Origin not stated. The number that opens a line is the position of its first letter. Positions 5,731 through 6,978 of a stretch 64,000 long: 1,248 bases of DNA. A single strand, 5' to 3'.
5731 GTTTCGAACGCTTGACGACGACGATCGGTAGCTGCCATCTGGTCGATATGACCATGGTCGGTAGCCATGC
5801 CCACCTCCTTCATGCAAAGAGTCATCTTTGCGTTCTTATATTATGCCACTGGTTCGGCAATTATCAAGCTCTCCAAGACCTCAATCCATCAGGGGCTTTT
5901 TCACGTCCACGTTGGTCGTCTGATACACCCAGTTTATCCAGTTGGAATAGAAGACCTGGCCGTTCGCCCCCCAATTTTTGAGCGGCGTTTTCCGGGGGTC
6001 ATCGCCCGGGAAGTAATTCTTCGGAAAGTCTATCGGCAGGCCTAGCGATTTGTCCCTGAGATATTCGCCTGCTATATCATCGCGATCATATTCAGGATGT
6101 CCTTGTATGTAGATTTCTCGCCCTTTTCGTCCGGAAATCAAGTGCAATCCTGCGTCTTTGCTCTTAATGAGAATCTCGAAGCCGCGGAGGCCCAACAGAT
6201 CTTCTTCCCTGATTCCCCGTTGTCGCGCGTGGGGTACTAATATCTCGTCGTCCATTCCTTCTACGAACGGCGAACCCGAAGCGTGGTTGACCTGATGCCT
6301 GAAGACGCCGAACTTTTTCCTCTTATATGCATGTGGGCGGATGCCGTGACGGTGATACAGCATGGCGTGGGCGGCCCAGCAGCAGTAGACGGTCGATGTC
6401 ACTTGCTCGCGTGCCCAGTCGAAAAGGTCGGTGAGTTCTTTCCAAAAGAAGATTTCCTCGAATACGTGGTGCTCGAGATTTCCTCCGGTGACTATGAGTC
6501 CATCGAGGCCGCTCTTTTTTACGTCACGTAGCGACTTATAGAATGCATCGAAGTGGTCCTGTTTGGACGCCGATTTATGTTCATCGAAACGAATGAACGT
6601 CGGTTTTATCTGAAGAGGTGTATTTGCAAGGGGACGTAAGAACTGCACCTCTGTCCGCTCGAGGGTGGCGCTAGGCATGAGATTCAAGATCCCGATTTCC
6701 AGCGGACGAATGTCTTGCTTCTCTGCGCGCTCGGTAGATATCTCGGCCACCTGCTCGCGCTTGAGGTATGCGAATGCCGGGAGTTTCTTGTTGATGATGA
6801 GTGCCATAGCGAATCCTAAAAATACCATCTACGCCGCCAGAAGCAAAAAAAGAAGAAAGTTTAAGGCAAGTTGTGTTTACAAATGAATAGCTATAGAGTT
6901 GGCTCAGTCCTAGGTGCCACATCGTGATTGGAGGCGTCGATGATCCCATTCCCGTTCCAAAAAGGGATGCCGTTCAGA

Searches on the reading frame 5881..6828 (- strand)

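Call 27: search_protein_families(library=pfam, proteins=[window:5881-6828:-], max_evalue=0.001)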
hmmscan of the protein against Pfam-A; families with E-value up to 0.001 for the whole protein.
window:5881-6828:- (315 aa): 1 family
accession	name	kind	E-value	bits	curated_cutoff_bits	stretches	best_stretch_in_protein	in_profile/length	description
PF04204.22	HTS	-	6.8e-104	347.5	27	1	10-306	2-297/298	Homoserine O-succinyltransferase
